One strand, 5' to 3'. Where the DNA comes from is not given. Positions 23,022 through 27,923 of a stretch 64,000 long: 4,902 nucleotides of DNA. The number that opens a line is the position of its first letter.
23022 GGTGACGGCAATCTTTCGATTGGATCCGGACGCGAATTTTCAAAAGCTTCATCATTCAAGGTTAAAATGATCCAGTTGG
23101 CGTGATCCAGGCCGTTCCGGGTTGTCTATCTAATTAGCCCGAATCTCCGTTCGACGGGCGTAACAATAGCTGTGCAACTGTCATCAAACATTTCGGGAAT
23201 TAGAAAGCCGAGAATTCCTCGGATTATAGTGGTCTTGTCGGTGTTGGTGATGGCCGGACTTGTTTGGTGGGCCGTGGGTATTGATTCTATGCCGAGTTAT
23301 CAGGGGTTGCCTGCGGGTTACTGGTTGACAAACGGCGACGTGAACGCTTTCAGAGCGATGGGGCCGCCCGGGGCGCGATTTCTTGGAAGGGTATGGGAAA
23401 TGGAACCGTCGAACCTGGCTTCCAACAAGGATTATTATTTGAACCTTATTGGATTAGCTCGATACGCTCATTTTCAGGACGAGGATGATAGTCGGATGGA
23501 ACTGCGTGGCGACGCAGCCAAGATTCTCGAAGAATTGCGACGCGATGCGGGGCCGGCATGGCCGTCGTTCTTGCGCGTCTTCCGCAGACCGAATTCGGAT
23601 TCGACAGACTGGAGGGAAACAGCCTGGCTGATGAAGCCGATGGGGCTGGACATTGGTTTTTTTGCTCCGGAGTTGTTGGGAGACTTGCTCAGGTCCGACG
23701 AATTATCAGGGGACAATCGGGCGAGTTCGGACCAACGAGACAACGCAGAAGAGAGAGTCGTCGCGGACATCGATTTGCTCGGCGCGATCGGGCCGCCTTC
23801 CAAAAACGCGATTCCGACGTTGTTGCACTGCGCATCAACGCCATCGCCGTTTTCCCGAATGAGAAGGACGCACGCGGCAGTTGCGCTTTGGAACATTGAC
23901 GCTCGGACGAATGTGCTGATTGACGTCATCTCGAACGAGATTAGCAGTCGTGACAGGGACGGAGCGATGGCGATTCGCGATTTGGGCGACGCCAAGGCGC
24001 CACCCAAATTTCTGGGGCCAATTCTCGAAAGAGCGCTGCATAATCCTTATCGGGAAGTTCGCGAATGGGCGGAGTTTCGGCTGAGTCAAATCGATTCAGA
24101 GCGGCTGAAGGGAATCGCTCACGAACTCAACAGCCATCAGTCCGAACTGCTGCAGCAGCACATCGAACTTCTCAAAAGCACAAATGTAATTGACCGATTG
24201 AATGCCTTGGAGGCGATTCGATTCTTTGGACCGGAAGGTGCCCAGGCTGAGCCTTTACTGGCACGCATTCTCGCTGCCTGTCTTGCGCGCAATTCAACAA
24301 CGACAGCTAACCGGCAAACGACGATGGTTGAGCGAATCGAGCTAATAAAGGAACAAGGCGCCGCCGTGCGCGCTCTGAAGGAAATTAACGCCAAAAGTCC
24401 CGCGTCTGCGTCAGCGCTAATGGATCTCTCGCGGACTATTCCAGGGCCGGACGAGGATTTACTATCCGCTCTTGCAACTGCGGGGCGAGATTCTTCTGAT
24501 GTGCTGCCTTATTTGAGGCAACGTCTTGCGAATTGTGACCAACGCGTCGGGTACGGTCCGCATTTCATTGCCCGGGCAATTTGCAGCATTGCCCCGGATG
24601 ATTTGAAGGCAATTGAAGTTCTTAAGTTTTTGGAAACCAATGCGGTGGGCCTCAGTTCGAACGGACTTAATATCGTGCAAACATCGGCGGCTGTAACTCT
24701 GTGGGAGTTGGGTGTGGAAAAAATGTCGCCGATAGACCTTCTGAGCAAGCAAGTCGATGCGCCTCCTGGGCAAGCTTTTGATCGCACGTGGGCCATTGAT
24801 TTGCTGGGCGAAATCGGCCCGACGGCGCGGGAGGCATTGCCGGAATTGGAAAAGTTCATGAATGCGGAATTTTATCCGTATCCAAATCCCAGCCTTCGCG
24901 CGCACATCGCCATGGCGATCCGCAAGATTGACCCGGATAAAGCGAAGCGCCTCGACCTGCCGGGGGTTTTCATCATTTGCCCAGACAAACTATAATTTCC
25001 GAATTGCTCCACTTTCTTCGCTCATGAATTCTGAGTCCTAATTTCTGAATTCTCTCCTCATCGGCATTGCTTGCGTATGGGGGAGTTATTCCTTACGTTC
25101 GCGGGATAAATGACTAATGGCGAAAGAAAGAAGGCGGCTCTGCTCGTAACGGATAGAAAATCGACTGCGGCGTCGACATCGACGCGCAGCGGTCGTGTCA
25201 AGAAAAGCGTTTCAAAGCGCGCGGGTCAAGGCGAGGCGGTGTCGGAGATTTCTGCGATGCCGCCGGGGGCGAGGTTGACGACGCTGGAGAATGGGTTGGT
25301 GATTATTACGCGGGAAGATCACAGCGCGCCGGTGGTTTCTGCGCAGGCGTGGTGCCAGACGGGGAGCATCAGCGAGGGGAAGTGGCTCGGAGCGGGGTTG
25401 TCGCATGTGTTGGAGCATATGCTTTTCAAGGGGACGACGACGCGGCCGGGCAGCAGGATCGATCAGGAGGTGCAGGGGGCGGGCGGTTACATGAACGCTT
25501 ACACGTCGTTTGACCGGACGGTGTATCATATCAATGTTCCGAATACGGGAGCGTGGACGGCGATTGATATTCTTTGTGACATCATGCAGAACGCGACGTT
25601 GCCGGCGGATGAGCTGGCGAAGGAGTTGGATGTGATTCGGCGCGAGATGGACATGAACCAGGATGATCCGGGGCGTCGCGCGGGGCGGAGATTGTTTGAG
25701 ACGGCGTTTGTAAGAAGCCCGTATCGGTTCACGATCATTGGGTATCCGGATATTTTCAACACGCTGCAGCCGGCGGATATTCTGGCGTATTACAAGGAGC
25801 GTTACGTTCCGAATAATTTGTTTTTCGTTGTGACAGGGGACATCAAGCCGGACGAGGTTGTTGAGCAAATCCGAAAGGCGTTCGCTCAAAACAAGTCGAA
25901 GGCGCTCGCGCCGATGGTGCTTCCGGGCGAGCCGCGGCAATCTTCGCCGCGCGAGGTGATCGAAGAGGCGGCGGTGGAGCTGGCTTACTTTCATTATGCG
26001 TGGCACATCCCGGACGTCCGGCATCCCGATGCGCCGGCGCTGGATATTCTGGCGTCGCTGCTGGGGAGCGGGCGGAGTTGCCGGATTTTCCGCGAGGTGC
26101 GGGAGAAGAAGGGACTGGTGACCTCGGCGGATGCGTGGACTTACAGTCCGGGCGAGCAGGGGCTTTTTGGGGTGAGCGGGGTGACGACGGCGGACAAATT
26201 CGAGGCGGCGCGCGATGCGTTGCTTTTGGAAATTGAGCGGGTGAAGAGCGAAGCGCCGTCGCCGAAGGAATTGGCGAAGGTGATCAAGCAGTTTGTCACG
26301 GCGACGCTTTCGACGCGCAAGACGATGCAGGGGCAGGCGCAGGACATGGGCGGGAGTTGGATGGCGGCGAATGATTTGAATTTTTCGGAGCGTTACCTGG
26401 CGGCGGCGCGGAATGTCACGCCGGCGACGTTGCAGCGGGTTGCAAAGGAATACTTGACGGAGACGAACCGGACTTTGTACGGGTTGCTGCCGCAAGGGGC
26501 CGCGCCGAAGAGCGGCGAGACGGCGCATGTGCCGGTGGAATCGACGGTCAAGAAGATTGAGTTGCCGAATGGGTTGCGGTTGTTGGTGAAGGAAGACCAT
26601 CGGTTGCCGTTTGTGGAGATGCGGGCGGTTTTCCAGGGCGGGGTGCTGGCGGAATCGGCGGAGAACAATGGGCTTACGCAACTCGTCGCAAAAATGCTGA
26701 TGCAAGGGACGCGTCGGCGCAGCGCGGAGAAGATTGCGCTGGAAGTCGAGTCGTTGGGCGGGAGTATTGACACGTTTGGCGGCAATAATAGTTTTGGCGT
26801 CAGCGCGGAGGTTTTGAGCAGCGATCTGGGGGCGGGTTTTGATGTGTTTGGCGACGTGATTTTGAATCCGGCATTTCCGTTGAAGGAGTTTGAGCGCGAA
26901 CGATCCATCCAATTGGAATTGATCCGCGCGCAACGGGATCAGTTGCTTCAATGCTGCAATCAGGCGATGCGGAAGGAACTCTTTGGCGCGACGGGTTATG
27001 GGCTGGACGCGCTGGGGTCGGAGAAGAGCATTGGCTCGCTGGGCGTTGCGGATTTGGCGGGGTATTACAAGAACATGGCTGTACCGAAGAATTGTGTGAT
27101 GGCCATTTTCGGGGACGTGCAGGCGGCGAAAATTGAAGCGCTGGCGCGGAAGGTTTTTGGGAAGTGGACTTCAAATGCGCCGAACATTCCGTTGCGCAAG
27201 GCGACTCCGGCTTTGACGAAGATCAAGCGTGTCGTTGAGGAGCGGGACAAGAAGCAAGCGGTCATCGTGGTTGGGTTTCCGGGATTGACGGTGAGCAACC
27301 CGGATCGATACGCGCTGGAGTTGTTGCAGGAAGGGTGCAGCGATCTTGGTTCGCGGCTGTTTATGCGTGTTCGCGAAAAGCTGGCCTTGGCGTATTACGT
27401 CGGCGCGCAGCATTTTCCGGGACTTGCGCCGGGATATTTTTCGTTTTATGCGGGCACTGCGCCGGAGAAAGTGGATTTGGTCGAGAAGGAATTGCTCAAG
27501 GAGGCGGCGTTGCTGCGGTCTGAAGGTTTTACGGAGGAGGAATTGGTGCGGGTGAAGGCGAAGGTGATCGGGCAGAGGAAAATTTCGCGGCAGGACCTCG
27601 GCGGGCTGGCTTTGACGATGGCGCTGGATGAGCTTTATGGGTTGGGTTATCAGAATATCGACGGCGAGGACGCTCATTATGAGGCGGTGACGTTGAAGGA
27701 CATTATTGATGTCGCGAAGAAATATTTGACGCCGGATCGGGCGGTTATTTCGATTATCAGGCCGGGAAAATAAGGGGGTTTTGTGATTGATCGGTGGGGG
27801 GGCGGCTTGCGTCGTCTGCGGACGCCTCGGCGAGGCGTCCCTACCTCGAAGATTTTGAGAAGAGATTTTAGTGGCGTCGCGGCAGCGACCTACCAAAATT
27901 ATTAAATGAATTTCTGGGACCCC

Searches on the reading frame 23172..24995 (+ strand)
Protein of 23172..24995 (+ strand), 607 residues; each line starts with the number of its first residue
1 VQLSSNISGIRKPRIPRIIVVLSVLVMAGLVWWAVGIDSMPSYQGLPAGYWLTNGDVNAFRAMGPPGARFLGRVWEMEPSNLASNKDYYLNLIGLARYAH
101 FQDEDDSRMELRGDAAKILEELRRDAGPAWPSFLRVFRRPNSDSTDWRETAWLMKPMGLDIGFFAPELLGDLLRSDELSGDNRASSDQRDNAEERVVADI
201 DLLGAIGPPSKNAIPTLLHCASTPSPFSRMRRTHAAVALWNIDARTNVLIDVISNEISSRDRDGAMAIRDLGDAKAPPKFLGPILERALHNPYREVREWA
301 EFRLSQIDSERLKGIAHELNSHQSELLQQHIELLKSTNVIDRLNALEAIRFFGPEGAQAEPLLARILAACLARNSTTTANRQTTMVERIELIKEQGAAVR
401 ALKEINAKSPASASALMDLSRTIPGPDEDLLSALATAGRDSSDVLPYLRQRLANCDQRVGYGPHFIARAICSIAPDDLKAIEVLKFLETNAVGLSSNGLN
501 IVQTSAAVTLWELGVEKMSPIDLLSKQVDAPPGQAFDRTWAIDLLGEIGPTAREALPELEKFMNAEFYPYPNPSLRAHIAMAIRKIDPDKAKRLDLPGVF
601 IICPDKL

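Call 77: search_protein_families(library=pfam, proteins=[window:23172-24995:+], max_evalue=0.00001)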
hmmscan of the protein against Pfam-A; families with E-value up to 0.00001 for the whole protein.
window:23172-24995:+ (607 aa): 1 family
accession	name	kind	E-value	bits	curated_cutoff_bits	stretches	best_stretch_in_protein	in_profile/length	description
PF13646.12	HEAT_2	-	1.8e-07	31.7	27.7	0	538-591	17-63/88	HEAT repeats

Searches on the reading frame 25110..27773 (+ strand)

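Call 77: search_protein_families(library=pfam, proteins=[window:25110-27773:+], max_evalue=0.00001)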
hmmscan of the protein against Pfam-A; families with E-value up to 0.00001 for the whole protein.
window:25110-27773:+ (887 aa): 2 families
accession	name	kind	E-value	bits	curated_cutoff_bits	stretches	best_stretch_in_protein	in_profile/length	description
PF05193.26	Peptidase_M16_C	-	8.4e-75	251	23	2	219-394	2-180/181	Peptidase M16 inactive domain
PF00675.25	Peptidase_M16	-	2.5e-45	154.4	22.3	2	65-204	2-140/149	Insulinase (Peptidase family M16)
